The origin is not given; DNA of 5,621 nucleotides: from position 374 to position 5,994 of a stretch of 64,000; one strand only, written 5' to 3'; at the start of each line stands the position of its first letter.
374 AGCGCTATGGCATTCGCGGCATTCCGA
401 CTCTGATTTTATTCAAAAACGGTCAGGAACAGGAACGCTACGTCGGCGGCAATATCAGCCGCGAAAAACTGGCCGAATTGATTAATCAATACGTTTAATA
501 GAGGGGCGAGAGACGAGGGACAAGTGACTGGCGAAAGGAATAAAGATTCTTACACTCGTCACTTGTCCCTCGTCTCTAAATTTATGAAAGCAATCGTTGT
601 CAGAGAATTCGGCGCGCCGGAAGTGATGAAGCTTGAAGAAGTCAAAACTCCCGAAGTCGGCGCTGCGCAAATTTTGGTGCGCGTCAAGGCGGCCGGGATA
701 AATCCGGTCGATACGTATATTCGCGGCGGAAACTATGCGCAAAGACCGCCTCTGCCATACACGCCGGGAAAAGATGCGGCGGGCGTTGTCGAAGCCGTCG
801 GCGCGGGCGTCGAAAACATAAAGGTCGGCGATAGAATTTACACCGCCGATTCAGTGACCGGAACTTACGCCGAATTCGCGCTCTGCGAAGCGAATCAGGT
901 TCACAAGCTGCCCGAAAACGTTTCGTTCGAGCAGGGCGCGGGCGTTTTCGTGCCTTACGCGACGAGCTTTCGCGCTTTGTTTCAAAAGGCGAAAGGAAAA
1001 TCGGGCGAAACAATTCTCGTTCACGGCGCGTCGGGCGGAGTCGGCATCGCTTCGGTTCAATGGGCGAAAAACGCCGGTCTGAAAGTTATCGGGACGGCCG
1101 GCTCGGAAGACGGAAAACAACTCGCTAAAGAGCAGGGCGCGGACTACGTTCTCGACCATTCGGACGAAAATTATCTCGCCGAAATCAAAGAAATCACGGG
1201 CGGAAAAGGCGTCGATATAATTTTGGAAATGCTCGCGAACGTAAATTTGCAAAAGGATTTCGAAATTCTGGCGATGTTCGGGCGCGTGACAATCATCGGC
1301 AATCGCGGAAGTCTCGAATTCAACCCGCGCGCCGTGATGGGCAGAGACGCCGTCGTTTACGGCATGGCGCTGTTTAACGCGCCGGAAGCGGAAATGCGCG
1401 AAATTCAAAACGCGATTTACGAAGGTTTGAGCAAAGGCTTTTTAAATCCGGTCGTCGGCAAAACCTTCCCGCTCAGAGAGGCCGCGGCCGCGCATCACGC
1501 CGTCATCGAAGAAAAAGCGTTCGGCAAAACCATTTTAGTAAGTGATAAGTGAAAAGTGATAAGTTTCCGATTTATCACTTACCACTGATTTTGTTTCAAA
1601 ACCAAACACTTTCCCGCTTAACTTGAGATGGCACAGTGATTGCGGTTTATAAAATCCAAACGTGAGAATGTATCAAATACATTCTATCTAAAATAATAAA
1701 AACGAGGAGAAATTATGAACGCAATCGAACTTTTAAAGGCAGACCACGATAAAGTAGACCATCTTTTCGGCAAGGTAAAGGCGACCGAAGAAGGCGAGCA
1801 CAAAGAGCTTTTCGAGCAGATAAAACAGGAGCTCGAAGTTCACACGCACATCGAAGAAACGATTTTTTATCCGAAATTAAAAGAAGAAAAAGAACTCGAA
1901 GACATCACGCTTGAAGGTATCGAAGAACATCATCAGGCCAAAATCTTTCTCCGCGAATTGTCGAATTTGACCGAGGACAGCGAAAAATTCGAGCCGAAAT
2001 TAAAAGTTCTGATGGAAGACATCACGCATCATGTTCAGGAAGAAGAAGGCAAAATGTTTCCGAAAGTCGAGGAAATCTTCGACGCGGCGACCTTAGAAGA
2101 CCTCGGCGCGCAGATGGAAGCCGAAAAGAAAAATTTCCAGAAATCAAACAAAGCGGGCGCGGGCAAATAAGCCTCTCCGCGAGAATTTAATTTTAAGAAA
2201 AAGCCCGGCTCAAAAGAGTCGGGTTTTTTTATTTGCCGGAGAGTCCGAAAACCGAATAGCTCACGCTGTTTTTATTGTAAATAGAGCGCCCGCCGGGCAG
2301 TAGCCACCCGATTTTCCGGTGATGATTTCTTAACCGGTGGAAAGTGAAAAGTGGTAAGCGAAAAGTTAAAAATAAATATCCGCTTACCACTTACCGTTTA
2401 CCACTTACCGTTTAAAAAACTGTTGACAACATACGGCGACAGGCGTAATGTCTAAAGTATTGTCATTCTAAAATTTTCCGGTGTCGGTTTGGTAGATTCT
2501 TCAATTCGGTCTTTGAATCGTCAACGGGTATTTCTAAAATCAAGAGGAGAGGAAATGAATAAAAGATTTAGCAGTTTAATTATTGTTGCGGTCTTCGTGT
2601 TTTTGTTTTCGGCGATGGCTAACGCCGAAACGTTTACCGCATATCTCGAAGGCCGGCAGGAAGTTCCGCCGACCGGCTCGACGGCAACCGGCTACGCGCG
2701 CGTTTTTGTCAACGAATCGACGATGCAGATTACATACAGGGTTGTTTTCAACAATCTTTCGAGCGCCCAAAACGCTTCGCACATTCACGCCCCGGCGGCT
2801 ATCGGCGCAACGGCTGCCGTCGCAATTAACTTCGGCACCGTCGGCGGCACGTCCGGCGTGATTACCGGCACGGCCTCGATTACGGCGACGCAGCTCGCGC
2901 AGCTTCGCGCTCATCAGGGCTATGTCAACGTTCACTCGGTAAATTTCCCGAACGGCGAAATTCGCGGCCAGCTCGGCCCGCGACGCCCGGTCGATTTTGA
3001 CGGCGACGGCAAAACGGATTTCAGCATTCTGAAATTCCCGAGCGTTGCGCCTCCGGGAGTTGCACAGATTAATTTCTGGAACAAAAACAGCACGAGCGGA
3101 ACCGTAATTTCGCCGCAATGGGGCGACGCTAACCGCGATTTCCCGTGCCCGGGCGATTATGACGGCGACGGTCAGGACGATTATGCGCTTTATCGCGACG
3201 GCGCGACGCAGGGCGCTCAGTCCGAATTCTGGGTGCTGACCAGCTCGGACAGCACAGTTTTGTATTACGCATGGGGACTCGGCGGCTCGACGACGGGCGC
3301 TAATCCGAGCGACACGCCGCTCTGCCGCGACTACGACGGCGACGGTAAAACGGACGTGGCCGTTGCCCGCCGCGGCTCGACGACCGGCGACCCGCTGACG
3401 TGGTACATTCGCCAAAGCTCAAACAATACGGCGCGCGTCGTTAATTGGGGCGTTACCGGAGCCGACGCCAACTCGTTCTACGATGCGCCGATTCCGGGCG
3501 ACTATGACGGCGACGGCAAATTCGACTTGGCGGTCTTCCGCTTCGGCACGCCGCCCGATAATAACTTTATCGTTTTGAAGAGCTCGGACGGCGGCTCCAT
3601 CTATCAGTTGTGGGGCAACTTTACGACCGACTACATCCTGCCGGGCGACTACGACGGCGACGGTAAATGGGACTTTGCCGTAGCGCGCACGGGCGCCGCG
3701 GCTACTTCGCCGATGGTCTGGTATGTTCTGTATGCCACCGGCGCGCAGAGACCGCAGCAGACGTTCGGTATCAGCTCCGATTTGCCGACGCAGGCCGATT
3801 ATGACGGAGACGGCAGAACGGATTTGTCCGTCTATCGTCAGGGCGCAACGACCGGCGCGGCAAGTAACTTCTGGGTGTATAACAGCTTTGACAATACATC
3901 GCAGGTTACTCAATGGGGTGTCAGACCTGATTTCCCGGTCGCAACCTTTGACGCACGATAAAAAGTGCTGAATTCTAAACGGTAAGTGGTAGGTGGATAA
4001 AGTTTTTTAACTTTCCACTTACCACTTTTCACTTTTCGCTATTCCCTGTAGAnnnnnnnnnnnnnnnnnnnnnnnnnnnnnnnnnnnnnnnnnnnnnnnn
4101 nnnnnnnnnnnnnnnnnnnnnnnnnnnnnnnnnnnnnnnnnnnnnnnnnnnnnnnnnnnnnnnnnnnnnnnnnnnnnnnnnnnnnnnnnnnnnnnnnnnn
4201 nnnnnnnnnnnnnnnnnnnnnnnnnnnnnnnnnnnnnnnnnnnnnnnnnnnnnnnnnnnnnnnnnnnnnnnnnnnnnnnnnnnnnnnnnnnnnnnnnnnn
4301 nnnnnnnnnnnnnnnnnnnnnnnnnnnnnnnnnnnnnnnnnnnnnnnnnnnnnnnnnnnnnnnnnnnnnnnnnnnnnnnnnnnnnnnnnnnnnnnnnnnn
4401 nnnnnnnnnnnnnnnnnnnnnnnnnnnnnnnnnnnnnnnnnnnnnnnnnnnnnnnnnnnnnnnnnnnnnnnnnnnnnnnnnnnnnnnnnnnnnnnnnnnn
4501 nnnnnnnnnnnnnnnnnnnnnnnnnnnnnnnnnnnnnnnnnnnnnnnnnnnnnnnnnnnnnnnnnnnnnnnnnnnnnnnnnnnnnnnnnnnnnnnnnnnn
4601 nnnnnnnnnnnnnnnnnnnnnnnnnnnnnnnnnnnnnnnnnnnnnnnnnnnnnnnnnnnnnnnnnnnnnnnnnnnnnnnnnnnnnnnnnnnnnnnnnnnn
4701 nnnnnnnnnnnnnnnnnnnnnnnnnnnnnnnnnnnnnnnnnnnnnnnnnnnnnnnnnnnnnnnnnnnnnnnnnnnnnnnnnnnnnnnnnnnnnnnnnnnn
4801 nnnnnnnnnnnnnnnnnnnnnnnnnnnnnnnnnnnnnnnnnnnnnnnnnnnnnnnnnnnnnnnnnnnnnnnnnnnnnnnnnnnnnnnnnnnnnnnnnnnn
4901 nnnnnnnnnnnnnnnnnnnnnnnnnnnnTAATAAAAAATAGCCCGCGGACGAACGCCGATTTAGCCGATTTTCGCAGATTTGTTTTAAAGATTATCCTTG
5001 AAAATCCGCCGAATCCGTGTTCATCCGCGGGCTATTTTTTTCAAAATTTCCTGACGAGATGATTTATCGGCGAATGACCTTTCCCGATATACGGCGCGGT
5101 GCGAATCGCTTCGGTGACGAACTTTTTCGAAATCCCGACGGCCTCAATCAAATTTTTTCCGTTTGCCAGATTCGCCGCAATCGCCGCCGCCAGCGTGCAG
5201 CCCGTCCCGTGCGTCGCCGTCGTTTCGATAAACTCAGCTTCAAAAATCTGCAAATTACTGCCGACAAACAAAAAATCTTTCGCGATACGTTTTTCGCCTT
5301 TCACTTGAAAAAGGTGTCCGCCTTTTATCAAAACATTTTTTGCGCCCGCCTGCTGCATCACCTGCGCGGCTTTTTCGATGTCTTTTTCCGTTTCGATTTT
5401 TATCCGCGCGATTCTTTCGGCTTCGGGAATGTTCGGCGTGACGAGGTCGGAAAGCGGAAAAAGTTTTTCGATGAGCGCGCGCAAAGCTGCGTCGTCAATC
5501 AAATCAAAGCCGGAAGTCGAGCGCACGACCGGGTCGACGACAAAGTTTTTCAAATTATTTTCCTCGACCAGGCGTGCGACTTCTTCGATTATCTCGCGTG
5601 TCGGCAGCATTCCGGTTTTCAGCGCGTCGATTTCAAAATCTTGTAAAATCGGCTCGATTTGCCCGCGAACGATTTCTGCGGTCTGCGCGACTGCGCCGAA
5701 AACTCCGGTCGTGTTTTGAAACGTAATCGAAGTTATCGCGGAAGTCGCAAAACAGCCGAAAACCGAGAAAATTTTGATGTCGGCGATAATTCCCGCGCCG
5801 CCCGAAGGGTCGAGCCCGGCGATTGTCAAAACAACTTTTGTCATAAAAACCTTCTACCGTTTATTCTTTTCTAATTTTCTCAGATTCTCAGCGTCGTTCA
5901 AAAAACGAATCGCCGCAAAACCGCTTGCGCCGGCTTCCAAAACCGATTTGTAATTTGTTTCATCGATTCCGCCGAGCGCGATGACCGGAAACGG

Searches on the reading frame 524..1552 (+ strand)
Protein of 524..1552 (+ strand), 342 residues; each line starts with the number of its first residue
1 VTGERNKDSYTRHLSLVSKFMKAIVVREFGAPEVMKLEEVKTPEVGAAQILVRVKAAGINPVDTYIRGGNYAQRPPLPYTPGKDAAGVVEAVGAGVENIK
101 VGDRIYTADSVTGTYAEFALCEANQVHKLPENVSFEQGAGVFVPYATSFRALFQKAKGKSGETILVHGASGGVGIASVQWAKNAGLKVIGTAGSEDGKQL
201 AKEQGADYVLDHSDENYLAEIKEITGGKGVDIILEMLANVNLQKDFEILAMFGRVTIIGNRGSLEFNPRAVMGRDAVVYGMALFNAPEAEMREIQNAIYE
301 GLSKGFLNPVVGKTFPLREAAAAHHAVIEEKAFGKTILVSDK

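Call 38: search_protein_families(library=pfam, proteins=[window:524-1552:+], max_evalue=0.00001)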
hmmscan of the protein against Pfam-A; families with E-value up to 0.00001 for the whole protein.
window:524-1552:+ (342 aa): 3 families
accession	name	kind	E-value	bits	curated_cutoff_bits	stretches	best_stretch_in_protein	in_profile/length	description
PF00107.32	ADH_zinc_N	-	2.6e-25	89.3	31.8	1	172-291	1-120/129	Zinc-binding dehydrogenase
PF08240.17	ADH_N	-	6.1e-19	68.6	23.5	1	47-131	2-104/104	Alcohol dehydrogenase GroES-like domain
PF13602.12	ADH_zinc_N_2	-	1.4e-16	62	27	1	204-338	1-134/134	Zinc-binding dehydrogenase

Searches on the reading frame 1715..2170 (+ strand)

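Call 38: search_protein_families(library=pfam, proteins=[window:1715-2170:+], max_evalue=0.00001)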
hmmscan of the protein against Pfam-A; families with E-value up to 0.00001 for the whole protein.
window:1715-2170:+ (151 aa): 1 family
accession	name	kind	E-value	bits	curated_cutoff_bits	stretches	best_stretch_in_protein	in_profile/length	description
PF01814.28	Hemerythrin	-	9.2e-17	62.2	25.3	1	3-118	2-127/127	Hemerythrin HHE cation binding domain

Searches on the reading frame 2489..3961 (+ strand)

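Call 38: search_protein_families(library=pfam, proteins=[window:2489-3961:+], max_evalue=0.00001)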
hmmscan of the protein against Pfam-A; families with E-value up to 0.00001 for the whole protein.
window:2489-3961:+ (490 aa): 3 families
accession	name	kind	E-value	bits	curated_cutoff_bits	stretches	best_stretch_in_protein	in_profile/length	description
PF07452.17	CHRD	-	8.6e-24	85.1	24.1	1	49-162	1-117/117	CHRD domain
PF13517.12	FG-GAP_3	-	5.6e-19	68.9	26.9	2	281-349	1-61/61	FG-GAP-like repeat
PF01839.29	FG-GAP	-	3.8e-17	62.2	22.1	0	281-297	9-25/37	FG-GAP repeat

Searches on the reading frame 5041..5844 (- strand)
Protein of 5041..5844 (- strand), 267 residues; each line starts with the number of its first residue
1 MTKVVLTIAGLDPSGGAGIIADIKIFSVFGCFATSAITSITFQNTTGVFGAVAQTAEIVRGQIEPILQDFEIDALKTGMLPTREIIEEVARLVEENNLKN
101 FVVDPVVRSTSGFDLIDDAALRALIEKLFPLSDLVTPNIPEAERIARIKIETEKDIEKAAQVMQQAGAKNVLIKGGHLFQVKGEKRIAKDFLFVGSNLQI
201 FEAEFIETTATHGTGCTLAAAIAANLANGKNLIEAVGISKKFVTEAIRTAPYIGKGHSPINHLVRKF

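Call 38: search_protein_families(library=pfam, proteins=[window:5041-5844:-], max_evalue=0.00001)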
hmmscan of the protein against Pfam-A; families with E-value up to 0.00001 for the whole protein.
window:5041-5844:- (267 aa): 2 families
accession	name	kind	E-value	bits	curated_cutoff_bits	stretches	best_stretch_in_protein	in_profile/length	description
PF08543.17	Phos_pyr_kin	-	1.9e-87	293.1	27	1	12-261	1-246/246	Phosphomethylpyrimidine kinase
PF00294.29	PfkB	-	5.6e-12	46.1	25.8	1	83-236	144-279/302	pfkB family carbohydrate kinase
